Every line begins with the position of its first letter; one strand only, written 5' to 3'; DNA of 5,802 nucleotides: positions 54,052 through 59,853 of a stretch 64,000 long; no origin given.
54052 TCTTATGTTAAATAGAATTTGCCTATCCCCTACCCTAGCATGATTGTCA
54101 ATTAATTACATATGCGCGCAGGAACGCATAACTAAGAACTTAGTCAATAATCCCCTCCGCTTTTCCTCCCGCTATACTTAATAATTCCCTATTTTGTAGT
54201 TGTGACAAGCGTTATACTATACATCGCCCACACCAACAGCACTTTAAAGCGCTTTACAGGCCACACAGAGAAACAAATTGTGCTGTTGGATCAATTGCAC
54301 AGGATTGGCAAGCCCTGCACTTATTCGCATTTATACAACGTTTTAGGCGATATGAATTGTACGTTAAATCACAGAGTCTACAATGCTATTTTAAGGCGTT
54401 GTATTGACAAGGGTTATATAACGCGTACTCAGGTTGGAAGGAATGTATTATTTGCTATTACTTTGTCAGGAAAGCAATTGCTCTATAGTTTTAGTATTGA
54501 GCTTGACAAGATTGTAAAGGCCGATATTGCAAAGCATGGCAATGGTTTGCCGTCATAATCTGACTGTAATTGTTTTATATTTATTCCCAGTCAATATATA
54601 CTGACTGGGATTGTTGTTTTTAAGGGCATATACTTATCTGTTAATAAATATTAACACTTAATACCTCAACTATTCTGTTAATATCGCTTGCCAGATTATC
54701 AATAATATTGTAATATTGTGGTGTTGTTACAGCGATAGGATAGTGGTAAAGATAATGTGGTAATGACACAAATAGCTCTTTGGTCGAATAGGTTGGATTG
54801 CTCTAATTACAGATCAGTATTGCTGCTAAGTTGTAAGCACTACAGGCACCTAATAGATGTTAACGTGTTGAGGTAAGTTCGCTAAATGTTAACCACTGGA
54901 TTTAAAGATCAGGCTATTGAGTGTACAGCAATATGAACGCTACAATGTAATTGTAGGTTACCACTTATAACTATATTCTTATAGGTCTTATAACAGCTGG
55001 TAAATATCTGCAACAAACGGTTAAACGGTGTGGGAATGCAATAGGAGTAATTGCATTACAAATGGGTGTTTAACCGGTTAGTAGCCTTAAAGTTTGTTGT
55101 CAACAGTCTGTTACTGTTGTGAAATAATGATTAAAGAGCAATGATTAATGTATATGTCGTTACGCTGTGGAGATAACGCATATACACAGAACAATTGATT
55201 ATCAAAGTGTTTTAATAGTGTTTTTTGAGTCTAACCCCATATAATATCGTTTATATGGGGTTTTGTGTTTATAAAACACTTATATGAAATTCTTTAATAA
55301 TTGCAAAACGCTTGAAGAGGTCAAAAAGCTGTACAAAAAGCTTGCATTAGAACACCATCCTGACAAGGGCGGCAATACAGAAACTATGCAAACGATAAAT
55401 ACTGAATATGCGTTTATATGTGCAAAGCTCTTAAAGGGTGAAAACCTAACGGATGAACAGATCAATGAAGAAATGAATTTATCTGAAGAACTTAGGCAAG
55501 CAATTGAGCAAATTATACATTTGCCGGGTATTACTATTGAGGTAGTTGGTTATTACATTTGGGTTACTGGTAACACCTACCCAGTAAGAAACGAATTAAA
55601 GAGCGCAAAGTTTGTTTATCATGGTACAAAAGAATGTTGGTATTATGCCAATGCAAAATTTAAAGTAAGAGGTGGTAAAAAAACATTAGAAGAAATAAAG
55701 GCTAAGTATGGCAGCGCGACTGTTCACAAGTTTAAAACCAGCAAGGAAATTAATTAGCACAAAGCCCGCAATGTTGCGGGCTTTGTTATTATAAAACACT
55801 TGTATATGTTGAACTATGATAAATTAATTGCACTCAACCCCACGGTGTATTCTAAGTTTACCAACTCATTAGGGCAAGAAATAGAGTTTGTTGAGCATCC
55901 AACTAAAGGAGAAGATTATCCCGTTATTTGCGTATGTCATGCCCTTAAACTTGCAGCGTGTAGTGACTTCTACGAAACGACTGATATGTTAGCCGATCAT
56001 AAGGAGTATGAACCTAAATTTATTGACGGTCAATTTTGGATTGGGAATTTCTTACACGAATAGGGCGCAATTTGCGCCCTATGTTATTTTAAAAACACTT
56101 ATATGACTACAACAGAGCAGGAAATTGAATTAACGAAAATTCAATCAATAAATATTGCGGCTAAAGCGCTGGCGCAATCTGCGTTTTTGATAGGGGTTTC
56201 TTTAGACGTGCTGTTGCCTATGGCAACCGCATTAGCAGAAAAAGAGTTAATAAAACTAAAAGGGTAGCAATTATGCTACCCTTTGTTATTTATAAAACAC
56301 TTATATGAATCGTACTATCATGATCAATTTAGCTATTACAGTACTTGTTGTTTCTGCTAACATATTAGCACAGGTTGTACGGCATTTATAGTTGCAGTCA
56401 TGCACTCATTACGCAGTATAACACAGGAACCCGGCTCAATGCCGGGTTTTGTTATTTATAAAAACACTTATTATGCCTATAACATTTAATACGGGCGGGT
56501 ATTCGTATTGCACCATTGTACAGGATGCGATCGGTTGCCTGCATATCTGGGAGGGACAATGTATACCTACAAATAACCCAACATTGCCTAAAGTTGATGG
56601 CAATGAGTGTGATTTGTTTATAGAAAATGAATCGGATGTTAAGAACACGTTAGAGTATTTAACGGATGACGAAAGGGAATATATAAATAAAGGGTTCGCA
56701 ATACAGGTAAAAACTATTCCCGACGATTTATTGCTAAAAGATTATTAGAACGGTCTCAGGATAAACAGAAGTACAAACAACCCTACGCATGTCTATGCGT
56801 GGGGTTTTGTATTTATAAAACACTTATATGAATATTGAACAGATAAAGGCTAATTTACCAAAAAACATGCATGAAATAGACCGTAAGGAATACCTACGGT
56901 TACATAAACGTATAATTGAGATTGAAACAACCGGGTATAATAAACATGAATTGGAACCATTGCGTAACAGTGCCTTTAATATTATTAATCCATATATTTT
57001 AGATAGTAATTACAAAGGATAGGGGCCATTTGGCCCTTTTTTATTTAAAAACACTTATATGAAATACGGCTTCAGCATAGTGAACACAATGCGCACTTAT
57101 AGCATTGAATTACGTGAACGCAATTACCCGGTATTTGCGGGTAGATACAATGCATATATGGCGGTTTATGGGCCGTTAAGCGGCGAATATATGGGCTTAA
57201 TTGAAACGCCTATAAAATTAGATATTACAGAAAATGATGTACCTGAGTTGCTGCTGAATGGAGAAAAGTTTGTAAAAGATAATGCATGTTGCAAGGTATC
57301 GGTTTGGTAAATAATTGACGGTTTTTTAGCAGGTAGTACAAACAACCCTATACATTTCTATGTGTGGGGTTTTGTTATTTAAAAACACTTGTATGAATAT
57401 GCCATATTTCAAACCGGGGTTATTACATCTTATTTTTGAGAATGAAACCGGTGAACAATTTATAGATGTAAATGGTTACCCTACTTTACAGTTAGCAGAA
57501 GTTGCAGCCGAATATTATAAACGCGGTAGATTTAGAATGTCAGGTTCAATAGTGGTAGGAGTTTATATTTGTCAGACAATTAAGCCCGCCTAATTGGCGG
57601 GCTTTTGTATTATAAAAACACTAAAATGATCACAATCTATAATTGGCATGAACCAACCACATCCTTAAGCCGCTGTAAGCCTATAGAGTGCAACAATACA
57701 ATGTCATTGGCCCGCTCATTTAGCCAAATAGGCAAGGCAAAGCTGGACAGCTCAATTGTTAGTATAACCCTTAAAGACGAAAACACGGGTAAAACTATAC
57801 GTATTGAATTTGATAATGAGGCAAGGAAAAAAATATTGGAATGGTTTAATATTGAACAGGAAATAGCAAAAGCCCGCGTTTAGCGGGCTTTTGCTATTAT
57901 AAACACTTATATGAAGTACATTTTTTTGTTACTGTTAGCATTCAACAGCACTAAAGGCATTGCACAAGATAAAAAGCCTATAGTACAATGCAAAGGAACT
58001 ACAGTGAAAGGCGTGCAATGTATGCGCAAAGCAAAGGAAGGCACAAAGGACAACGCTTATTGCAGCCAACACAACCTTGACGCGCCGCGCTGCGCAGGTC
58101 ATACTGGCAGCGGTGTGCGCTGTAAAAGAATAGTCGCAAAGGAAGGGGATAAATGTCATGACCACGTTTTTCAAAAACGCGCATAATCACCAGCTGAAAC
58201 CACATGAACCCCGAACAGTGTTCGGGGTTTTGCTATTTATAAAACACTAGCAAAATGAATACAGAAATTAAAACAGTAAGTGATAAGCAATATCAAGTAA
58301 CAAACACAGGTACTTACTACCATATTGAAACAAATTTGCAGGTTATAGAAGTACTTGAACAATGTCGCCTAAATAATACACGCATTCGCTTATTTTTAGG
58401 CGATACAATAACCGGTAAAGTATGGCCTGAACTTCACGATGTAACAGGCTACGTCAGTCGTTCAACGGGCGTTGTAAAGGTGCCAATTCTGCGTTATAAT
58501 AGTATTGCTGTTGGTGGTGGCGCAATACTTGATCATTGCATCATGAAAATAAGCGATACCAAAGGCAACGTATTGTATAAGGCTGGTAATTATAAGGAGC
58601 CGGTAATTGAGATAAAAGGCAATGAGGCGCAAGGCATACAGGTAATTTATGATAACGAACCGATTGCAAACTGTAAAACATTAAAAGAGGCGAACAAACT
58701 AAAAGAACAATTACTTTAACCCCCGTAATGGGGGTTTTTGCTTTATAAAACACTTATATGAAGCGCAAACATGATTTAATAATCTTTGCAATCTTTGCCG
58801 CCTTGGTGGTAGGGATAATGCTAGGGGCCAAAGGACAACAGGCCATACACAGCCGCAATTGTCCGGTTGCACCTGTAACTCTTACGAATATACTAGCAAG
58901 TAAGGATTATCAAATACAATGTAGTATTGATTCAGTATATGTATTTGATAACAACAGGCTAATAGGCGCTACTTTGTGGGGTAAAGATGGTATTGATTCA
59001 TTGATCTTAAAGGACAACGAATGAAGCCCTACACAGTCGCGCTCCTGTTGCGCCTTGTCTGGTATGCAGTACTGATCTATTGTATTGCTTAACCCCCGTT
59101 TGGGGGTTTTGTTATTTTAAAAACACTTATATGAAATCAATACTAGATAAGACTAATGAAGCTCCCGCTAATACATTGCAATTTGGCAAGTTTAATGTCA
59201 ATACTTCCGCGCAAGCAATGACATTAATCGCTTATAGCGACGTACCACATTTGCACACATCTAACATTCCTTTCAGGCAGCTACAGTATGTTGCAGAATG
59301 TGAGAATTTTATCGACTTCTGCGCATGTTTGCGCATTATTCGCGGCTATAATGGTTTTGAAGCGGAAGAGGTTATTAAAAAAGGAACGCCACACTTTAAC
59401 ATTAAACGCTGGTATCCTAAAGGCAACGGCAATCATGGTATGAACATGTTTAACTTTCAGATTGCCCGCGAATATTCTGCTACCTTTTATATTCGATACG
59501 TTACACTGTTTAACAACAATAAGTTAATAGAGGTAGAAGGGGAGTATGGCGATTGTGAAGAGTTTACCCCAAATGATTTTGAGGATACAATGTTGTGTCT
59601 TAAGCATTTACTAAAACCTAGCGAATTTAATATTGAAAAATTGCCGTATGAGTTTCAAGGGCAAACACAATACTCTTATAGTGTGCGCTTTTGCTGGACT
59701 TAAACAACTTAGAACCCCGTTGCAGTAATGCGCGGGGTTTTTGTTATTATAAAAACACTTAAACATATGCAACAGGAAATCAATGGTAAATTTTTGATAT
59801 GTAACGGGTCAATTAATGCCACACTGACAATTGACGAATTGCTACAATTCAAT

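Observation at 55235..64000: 24 tandem copies of a 'GC hairpin + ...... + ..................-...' cassette, one before every gene over 8.8 kb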

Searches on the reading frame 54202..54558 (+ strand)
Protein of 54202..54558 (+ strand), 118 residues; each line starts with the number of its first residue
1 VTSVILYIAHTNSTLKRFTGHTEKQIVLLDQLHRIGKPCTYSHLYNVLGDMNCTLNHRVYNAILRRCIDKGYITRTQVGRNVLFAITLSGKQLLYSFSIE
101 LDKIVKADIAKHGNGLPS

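Call 44: search_protein_families(library=pfam, proteins=[window:54202-54558:+], max_evalue=0.01)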
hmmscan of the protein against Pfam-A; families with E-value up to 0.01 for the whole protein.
window:54202-54558:+ (118 aa): 3 families
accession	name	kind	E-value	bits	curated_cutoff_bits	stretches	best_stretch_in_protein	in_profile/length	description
PF14277.12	DUF4364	-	0.00032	21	26.9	1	31-111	8-87/162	Domain of unknown function (DUF4364)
PF22665.2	DUF6293_C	-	0.00057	20.7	27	1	59-96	63-100/101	DUF6293 C-terminal winged helix domain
PF03965.22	Penicillinase_R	-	0.0082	16.9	22.6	1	25-98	5-76/115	Penicillinase repressor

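Call 49: find_homologous_proteins(query=window:54202-54558:+, max_evalue=0.001)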
Query window:54202-54558:+ (118 aa): 3 proteins with E <= 0.001 among 5 candidates.
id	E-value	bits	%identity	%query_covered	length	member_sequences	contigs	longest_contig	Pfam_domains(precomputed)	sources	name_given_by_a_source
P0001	5.1e-42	160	63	100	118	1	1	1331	PF14277.13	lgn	-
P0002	6.2e-42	160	62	100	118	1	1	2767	-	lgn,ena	-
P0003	1.3e-40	156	60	100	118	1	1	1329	PF14277.13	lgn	-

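Call 50: find_encoding_contigs(protein=P0002, flank=10000)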
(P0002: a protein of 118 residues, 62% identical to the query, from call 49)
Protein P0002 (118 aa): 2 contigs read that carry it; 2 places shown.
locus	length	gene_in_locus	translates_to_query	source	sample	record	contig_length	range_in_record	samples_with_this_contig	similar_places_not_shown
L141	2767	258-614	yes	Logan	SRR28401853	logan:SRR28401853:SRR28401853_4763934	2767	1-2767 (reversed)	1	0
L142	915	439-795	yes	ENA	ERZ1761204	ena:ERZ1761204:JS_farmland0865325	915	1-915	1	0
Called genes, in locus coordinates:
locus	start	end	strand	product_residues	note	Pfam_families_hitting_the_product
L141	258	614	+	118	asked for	-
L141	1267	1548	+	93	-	-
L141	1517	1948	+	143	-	-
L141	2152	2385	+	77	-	-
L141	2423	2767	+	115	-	?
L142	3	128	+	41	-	?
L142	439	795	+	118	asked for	-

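Call 51: find_encoding_contigs(protein=P0001, flank=10000)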
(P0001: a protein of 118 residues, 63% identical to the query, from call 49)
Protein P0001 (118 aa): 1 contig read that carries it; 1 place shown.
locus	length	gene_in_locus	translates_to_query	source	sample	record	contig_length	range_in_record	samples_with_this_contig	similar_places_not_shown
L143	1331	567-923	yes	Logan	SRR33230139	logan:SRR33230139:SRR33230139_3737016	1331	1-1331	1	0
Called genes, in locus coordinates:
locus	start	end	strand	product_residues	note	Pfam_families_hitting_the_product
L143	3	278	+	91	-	?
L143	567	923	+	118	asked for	PF14277:DUF4364 (weak)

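Call 52: find_encoding_contigs(protein=P0003, flank=10000)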
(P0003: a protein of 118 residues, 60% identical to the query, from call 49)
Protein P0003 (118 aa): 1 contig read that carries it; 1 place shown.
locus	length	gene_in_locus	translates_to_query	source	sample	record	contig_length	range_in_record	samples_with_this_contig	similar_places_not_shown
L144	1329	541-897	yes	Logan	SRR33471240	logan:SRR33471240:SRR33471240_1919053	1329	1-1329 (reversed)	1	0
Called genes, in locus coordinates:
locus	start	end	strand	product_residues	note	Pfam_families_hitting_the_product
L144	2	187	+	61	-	?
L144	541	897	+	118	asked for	PF14277:DUF4364 (weak)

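Call 66: search_protein_families(library=phrogs, proteins=[window:54202-54558:+], max_evalue=0.001)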
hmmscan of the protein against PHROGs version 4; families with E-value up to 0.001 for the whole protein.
window:54202-54558:+ (118 aa): 0 families

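Call 103: predict_structure(alignment_id=A7)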
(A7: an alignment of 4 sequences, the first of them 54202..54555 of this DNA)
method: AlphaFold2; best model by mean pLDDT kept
length: 118 residues; sequences in the alignment: 4
mean_pLDDT: 75.3   pTM: 0.68
mean pLDDT of the five models: 75.3, 74.1, 41.6, 39.2, 36.2
residues with pLDDT >= 90: 30; 70-90: 45; 50-70: 26; < 50: 17
segments of 3 or more residues with pLDDT < 50: 1-10, 115-118
pLDDT, mean of each block of 10 residues (from residue 1): 45 58 80 90 79 61 90 93 93 85 72 53
secondary structure, 60 per line:
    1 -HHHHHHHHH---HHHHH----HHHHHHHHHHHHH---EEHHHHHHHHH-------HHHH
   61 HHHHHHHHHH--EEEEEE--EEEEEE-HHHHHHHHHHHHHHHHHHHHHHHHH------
elements in order: H2-10 H14-18 H23-35 H41-49 H57-70 E73-78 E81-86 H88-112

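Call 106: fold_search(model_id=the predicted structure, library=pdb)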
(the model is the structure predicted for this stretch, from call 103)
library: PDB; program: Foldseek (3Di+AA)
matches with E <= 10: 1178; with E <= 0.001: 1
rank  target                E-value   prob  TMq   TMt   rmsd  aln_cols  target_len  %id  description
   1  4rs8_A                9.7e-04  1.00  0.58  0.79   2.4        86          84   17  Apo structure of novel pNOB8 plasmid centromere binding protein (released 2015-09-16)
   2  4lll_O                1.5e-03  1.00  0.68  0.61   5.2       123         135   18  Crystal structure of S. aureus MepR-DNA complex (released 2014-05-14)
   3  5aip_A                1.6e-03  1.00  0.57  0.49   5.0       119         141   19  Crystal structure of NadR in complex with 4-hydroxyphenylacetate (released 2016-03-02)
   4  7dvr                  1.7e-03  1.00  0.64  0.53   4.5       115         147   16  Crystal structure of heme sensor protein PefR from Streptococcus agalactiae in complex with heme (released 2021-09-29)
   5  4rs8_B                2.4e-03  1.00  0.56  0.77   2.8        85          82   16  Apo structure of novel pNOB8 plasmid centromere binding protein (released 2015-09-16)
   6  5zi8_A                2.4e-03  1.00  0.56  0.62   6.3       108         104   18  Crystal structure of the PadR-family transcriptional regulator Rv3488 of Mycobacterium tuberculosis H37Rv in complex w (released 2018-10-17)
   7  7dvt                  2.6e-03  1.00  0.63  0.53   4.6       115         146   16  Crystal structure of heme sensor protein PefR in complex with heme and carbon monoxide (released 2021-09-29)
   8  2nnn_A                2.9e-03  1.00  0.62  0.55   5.1       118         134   19  Crystal structure of probable transcriptional regulator from Pseudomonas aeruginosa (released 2006-11-21)
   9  7dvu                  2.9e-03  1.00  0.67  0.58   4.4       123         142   16  Crystal structure of heme sensor protein PefR in complex with heme and cyanide (released 2021-09-29)
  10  5k5q_C                3.1e-03  1.00  0.58  0.74   2.8        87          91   18  Structure of AspA-DNA complex: novel centromere bindng protein-centromere complex (released 2016-06-01)
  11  8ylg_B                3.1e-03  1.00  0.64  0.49   3.8       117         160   20  Crystal structure of Burkholderia thailandensis MftR in complex with operator DNA (released 2024-11-13)
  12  2fbi                  3.1e-03  1.00  0.64  0.57   4.5       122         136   20  The crystal structure of transcriptional regulator PA4135 (released 2005-12-20)
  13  2hr3_A                3.1e-03  1.00  0.60  0.52   8.3       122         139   18  Crystal structure of putative transcriptional regulator protein from Pseudomonas aeruginosa PA01 at 2.4 A resolution (released 2006-09-19)
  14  5aip_B                3.4e-03  1.00  0.62  0.56   4.1       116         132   17  Crystal structure of NadR in complex with 4-hydroxyphenylacetate (released 2016-03-02)
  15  7el3_A                3.4e-03  1.00  0.65  0.57   4.7       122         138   18  Crystal structure of HpaR-DNA complex from Acinetobacter baumannii (released 2022-01-19)
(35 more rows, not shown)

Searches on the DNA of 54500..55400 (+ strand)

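Call 102: search_rna_families(source=window, start=54500, end=55400, threshold=evalue, max_evalue=1)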
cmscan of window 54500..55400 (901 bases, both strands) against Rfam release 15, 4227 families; matches with E-value up to 1: 3.
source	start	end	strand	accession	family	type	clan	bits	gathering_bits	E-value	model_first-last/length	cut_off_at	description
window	54510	54613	-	RF01589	plasmodium_snoR11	Gene; snRNA; snoRNA; HACA-box;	-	25.2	80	0.21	1-207/207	no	small nucleolar RNA snoR11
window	54613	54655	-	RF01362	CRISPR-DR49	Gene; CRISPR;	-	21.1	41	0.85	1-47/47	no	CRISPR RNA direct repeat element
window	55214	55276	+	RF00746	mir-454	Gene; miRNA;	-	17.6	60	0.73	1-103/103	no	mir-454 microRNA precursor family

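Call 111: search_dna_similar(query=window:55100-55300:+, collection=phages, mode=distant, max_evalue=0.001, max_rows=10)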
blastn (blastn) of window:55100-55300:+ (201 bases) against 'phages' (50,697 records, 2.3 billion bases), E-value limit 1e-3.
No match.

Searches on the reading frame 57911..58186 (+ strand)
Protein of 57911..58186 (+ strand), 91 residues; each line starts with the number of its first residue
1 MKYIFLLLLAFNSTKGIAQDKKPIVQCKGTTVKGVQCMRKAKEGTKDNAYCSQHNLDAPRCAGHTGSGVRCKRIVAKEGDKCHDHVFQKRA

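Call 45: search_protein_families(library=pfam, proteins=[window:57911-58186:+], max_evalue=0.01)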
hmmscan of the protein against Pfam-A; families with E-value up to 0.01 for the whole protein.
window:57911-58186:+ (91 aa): 2 families
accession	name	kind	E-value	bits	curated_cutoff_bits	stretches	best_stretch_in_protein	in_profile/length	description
PF19067.5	DUF5763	-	0.00051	19.9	26.3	1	26-60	3-33/39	Family of unknown function (DUF5763)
PF13891.11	zf-C3Hc3H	-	0.0038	17.9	27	0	17-55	22-62/62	Potential DNA-binding domain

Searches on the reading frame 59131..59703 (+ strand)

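Call 46: search_protein_families(library=pfam, proteins=[window:59131-59703:+], max_evalue=0.05)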
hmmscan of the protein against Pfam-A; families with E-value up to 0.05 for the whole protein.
window:59131-59703:+ (190 aa): 1 family
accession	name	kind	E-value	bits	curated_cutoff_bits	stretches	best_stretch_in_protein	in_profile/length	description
PF14586.11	MHC_I_2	-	0.014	15.8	27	1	79-126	82-129/174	Class I Histocompatibility antigen, NKG2D ligand, domains 1 and 2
